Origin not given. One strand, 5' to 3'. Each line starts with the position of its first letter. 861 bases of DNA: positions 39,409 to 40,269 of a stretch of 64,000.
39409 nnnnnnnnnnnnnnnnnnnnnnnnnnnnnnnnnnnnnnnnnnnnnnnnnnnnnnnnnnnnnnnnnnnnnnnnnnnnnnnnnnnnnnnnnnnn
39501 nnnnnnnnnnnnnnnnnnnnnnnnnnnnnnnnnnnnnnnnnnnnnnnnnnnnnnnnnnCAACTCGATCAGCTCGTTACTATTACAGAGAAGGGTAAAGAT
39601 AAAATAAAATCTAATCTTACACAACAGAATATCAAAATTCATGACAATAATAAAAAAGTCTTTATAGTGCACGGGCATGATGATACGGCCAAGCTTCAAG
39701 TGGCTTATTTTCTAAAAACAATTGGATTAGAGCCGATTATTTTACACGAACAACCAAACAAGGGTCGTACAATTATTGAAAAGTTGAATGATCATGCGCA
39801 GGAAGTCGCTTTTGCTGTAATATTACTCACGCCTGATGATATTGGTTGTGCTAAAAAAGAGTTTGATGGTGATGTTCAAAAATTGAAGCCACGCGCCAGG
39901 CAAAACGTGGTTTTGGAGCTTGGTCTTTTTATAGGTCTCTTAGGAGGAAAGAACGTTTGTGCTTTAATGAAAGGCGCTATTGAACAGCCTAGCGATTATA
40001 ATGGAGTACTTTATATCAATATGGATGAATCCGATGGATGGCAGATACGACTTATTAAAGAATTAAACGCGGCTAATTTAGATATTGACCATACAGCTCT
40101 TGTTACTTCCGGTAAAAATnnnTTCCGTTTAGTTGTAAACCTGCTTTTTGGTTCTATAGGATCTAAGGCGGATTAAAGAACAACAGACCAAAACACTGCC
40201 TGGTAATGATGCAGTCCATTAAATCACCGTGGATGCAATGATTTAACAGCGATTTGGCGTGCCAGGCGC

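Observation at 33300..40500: Candidate anti-phage defence islet (KAP P-loop NTPase + TIR-like protein + dedicated regulator) inserted into the ICE core between radC and a truncated methyltransferase gene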

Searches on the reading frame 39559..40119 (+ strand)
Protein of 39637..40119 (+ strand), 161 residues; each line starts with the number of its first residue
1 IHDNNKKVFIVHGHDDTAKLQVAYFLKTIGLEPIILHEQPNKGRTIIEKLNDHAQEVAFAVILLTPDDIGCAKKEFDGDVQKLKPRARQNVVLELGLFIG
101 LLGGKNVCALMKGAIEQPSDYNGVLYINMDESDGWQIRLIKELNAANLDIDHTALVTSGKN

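Call 65: search_solved_structures(query=A2, max_evalue=0.01)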
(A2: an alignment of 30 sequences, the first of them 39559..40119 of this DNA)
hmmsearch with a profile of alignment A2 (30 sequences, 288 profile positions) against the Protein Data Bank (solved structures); distinct sequences matched with E-value up to 0.01: 3.
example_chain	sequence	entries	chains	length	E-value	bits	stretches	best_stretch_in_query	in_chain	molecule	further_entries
9lmq_A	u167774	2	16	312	4.6e-11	46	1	185-267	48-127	CD-NTase-associated protein 12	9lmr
7un8_A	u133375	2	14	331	4e-07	33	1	193-266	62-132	CD-NTase-associated protein 12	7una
8jsj_A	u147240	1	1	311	0.00019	24.3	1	192-257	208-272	PycTIR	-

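Call 66: search_solved_structures(query=A2, max_evalue=0.01, show_alignments=3)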
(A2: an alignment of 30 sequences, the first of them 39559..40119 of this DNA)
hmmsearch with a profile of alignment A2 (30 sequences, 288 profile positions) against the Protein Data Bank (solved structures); distinct sequences matched with E-value up to 0.01: 3.
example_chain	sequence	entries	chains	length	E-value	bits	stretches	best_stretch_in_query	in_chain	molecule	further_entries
9lmq_A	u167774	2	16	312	4.6e-11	46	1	185-267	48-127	CD-NTase-associated protein 12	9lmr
7un8_A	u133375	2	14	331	4e-07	33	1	193-266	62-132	CD-NTase-associated protein 12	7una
8jsj_A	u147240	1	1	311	0.00019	24.3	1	192-257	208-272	PycTIR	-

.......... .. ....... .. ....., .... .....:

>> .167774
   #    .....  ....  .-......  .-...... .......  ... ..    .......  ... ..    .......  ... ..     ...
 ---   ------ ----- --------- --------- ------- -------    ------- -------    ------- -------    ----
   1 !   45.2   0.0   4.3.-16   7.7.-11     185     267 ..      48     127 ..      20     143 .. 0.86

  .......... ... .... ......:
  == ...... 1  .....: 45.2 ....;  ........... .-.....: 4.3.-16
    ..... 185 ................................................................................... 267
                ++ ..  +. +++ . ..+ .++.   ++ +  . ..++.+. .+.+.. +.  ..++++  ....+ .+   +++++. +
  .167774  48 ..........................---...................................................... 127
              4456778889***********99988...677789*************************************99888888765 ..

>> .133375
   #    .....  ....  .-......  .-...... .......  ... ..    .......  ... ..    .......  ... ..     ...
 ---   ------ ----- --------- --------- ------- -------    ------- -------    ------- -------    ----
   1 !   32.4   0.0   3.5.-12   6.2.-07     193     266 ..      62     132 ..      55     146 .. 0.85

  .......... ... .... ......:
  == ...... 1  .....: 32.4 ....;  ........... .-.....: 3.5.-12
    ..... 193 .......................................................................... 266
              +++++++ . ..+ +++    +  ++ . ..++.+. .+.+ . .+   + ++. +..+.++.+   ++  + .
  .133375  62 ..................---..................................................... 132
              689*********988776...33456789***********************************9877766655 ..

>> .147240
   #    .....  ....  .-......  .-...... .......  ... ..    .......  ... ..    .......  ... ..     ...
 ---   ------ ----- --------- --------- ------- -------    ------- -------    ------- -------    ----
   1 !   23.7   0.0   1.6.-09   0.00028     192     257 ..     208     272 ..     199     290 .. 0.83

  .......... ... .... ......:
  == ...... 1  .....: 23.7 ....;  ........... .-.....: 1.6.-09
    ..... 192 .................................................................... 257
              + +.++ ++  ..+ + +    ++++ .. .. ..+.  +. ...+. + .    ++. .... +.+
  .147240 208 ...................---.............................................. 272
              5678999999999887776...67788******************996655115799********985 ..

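Call 76: find_related_loci(query=A2, collection=viral_contigs, flank=8000)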
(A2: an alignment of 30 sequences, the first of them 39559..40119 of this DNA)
Query A2 (187 aa) in viral_contigs; peptide patterns used: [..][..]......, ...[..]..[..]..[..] (x = any residue, [..] = any of these).
135 stretches matched a pattern; 83 encode a relative of the query (tblastn E <= 1e-3); the best 80 are kept; 80 distinct loci.
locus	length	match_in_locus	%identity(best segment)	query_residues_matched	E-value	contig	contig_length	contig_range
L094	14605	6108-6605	53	1-176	2e-52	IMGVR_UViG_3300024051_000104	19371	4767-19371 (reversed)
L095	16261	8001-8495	52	13-184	3e-50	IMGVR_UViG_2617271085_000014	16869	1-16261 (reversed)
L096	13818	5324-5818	52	13-184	2e-49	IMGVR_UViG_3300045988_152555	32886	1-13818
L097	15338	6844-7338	52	13-184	2e-49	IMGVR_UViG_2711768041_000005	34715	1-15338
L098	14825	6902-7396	52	13-184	2e-49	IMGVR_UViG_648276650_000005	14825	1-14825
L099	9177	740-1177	54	31-181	9e-49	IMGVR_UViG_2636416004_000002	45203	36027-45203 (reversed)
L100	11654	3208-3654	54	28-184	2e-48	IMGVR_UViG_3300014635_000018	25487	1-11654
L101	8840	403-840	55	32-184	3e-48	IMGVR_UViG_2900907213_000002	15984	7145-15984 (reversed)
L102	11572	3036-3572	45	2-177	2e-46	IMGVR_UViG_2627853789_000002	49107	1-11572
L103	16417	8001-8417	55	32-177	2e-47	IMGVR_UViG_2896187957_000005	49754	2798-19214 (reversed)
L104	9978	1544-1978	53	31-182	3e-47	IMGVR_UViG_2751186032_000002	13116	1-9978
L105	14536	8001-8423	52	33-177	2e-47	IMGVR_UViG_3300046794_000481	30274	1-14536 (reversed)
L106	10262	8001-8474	51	13-177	7e-47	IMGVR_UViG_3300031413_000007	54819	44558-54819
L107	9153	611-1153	46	2-177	1e-46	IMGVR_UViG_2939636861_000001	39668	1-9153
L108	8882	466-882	54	33-177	2e-46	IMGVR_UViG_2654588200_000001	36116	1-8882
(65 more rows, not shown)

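Call 103: search_dna_similar(query=window:39637-40119:+, collection=plasmids, mode=protein, max_rows=60, rows=spread)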
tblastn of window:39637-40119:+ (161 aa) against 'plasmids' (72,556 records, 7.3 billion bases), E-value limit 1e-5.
Records with a match: 1155; places in all: 1169; records where one place covers at least 80% of the query: 1142.
Best place of each record, by identity: <60% 1155.
By first word of the organism name: Klebsiella 617; Escherichia 368; Salmonella 65; Enterobacter 23; Burkholderia 9; Bacillus 7; Rhizobium 6; Agrobacterium 5; Shigella 5; Sinorhizobium 4; and 27 more.
By predicted mobility (MOB-suite, as given by PLSDB): conjugative 577; non-mobilizable 510; mobilizable 68.
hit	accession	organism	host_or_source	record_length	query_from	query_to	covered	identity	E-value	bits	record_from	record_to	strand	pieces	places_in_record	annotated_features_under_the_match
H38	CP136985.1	Pseudomonas aeruginosa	Homo sapiens,Wound/Abscess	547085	5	151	91%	59.2%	5e-39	146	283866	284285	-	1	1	nucleotide-binding protein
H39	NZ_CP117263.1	Rhizobium tumorigenes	Rubus sp.,pure bacterial culture,Aerial ...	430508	1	151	94%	51.7%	2e-35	136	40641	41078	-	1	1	nucleotide-binding protein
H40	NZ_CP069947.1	Klebsiella pneumoniae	Homo sapiens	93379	5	158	96%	47.4%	6e-31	123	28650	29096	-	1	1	nucleotide-binding protein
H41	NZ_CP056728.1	Enterobacter hormaechei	culture,Wastewater influent sample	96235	5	151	91%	49.0%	1e-29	120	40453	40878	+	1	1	nucleotide-binding protein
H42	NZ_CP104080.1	Escherichia coli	dog,cell culture,Anal swab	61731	5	151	91%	49.0%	2e-29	119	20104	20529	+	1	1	nucleotide-binding protein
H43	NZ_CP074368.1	Escherichia coli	bovine,whole organism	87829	5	151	91%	49.0%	2e-29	119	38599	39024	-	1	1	nucleotide-binding protein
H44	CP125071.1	Escherichia coli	Fecal sludge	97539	5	151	91%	49.0%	2e-29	119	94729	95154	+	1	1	nucleotide-binding protein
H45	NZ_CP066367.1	Escherichia coli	Homo sapiens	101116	5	151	91%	49.0%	2e-29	119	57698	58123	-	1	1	nucleotide-binding protein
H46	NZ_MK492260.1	Escherichia coli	-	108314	5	151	91%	49.0%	2e-29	119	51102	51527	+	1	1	nucleotide-binding protein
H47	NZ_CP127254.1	Escherichia coli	Bos taurus,Cell culture,feces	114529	5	151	91%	49.0%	2e-29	119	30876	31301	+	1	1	nucleotide-binding protein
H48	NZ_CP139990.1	Citrobacter koseri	-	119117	5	151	91%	49.0%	2e-29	119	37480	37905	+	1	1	nucleotide-binding protein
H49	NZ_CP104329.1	Escherichia coli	cell culture,transconjugant from ...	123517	5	151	91%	49.0%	2e-29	119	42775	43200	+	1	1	nucleotide-binding protein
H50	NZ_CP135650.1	Escherichia coli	-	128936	5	151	91%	49.0%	2e-29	119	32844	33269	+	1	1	nucleotide-binding protein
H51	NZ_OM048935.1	Salmonella enterica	-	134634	5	151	91%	49.0%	2e-29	119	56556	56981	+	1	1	nucleotide-binding protein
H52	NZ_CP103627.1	Escherichia coli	Homo sapiens,blood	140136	5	151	91%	49.0%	2e-29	119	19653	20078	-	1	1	nucleotide-binding protein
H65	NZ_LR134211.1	Klebsiella pneumoniae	not available: to be reported later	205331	1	151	94%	47.7%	3e-29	119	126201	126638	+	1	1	nucleotide-binding protein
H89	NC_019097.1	Escherichia coli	-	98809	6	147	88%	47.2%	5e-25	107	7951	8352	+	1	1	nucleotide-binding protein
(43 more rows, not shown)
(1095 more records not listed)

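Call 104: get_annotated_region(hit=H65, flank=5000)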
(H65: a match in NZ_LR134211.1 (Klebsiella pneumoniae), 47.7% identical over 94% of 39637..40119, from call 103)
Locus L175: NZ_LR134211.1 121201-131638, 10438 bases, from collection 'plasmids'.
description: Klebsiella pneumoniae strain NCTC418 plasmid 2, complete sequence
organism: Klebsiella pneumoniae (NCBI taxid 573)
taxonomy: Bacteria; Pseudomonadota; Gammaproteobacteria; Enterobacterales; Enterobacteriaceae; Klebsiella; Klebsiella pneumoniae
host: -; source: not available: to be reported later; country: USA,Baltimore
typing (MOB-suite, as given by PLSDB): non-mobilizable; replicon IncFIB,IncHI1B
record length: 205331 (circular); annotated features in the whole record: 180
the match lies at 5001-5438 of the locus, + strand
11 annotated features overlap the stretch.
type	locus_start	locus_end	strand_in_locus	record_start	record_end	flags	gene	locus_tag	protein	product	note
CDS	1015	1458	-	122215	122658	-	-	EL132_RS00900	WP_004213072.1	type II toxin-antitoxin system VapC family toxin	-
CDS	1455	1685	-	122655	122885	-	vapB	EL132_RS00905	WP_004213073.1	type II toxin-antitoxin system VapB family antitoxin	-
CDS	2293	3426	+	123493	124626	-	-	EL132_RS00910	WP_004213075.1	DUF3800 domain-containing protein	-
CDS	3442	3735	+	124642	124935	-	-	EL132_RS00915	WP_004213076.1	hypothetical protein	-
CDS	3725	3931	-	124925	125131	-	-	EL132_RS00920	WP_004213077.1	hypothetical protein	-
CDS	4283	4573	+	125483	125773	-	-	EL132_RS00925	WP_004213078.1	hypothetical protein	-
CDS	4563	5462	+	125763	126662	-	-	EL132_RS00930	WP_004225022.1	nucleotide-binding protein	-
CDS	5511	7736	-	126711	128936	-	-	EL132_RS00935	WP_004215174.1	P-loop NTPase fold protein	-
CDS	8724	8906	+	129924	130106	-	-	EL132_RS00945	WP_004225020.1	hypothetical protein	-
CDS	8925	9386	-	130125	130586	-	-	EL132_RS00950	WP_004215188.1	Lrp/AsnC family transcriptional regulator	-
CDS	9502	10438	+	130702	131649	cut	-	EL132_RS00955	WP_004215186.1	DMT family transporter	-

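Call 105: get_annotated_region(hit=H89, flank=5000)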
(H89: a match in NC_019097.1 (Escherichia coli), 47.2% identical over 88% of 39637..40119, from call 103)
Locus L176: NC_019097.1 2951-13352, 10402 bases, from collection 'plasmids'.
description: Escherichia coli plasmid Plm, complete sequence
organism: Escherichia coli (NCBI taxid 562)
taxonomy: Bacteria; Pseudomonadota; Gammaproteobacteria; Enterobacterales; Enterobacteriaceae; Escherichia; Escherichia coli
host: -; source: -; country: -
typing (MOB-suite, as given by PLSDB): conjugative; replicon IncI-gamma/K1; relaxase MOBP; mating-pair formation MPF_I
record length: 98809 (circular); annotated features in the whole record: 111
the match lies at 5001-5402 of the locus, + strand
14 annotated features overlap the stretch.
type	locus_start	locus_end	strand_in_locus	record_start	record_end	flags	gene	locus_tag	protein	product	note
CDS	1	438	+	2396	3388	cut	-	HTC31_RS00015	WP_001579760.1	DUF6685 family protein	-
CDS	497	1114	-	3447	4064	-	-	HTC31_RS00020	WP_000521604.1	ProQ/FINO family protein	-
CDS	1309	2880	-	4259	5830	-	-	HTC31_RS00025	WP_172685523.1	AAA family ATPase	-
CDS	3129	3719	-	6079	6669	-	-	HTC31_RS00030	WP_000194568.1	hypothetical protein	-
CDS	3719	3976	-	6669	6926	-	-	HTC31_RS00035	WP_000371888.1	hypothetical protein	-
CDS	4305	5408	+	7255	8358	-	-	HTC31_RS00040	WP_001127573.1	nucleotide-binding protein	-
CDS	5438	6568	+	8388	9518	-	-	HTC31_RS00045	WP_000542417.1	DUF4238 domain-containing protein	-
CDS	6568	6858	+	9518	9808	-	-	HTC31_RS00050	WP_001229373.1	hypothetical protein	-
CDS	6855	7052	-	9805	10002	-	-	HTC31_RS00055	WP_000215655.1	hypothetical protein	-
CDS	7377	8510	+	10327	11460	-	-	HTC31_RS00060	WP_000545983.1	DUF3800 domain-containing protein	-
CDS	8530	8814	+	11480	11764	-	-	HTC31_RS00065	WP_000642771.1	hypothetical protein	-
CDS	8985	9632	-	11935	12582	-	-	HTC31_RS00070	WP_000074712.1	hypothetical protein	-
CDS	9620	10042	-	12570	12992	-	-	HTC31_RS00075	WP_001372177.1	hypothetical protein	-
CDS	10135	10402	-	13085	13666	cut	-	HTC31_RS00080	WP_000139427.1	hypothetical protein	-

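Call 106: get_annotated_region(hit=H38, flank=5000)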
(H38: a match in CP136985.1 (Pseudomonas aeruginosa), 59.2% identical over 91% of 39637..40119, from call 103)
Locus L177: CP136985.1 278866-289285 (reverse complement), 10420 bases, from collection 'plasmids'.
description: Pseudomonas aeruginosa strain 2021CK-01020 plasmid unnamed1, complete sequence
organism: Pseudomonas aeruginosa (NCBI taxid 287)
taxonomy: Bacteria; Pseudomonadota; Gammaproteobacteria; Pseudomonadales; Pseudomonadaceae; Pseudomonas; Pseudomonas aeruginosa
host: -; source: Homo sapiens,Wound/Abscess; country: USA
typing (MOB-suite, as given by PLSDB): conjugative; replicon IncP,rep_cluster_1115; relaxase MOBP; mating-pair formation MPF_T
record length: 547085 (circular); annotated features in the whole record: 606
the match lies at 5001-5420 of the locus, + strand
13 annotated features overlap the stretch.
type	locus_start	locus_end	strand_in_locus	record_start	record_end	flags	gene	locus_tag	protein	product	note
CDS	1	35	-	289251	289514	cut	-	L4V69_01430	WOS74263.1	chromosome partitioning protein ParB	-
CDS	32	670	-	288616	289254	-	parA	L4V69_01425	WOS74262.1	ParA family partition ATPase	-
CDS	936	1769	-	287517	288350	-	-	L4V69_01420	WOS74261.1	replication initiator protein A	-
CDS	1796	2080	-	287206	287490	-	-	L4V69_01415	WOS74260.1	helix-turn-helix domain-containing protein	-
CDS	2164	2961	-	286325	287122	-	-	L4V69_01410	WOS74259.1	DUF2285 domain-containing protein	-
CDS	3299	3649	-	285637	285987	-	-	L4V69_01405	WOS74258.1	DUF2958 domain-containing protein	-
CDS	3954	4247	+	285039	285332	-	-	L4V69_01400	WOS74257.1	helix-turn-helix transcriptional regulator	-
CDS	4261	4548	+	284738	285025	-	-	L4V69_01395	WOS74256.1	hypothetical protein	-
CDS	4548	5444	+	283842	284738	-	-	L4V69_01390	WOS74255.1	nucleotide-binding protein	-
CDS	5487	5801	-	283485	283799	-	-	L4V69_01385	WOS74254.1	DUF736 domain-containing protein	-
CDS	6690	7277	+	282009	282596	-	-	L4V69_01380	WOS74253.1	hypothetical protein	-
CDS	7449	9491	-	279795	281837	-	-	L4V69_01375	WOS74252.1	ParB/RepB/Spo0J family partition protein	-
CDS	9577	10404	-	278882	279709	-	-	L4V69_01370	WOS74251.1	DUF932 domain-containing protein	-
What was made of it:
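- TIR-like genes sit in establishment regions of conjugative plasmids next to DUF2958 (call 106).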

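Call 107: get_annotated_region(hit=H39, flank=5000)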
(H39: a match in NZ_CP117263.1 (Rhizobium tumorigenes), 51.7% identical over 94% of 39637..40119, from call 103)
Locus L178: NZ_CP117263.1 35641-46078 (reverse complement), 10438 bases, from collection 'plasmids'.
description: Rhizobium tumorigenes strain 932 plasmid pTi932, complete sequence
organism: Rhizobium tumorigenes (NCBI taxid 2041385)
taxonomy: Bacteria; Pseudomonadota; Alphaproteobacteria; Hyphomicrobiales; Rhizobiaceae; Rhizobium; Rhizobium tumorigenes
host: -; source: Rubus sp.,pure bacterial culture,Aerial tumor; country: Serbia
typing (MOB-suite, as given by PLSDB): conjugative; relaxase MOBP,MOBQ; mating-pair formation MPF_T
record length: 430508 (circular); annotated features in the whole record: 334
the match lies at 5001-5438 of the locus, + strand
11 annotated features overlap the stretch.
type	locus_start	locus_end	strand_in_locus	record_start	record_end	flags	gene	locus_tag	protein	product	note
CDS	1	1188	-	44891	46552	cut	-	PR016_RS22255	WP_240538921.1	ABC transporter substrate-binding protein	-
CDS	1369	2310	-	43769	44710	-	-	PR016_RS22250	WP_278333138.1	DMT family transporter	GO:0055085 - transmembrane transport [Evidence IEA]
CDS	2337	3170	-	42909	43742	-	-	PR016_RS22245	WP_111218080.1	IS5 family transposase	-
CDS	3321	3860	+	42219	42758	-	-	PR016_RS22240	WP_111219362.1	MarR family transcriptional regulator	GO:0006355 - regulation of DNA-templated transcription [Evidence IEA]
CDS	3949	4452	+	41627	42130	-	-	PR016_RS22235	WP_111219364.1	cupin domain-containing protein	-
CDS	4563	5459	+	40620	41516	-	-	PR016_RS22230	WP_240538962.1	nucleotide-binding protein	-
CDS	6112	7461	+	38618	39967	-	-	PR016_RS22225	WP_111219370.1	hypothetical protein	-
CDS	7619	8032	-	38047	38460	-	vsr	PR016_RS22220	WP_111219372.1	DNA mismatch endonuclease Vsr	GO:0006298 - mismatch repair [Evidence IEA]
CDS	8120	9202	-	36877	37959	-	-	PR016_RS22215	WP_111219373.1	DNA cytosine methyltransferase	GO:0006304 - DNA modification [Evidence IEA]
CDS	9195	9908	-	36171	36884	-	-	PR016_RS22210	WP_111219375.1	MAE_28990/MAE_18760 family HEPN-like nuclease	-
CDS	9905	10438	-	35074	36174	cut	-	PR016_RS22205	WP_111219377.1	DUF262 domain-containing protein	-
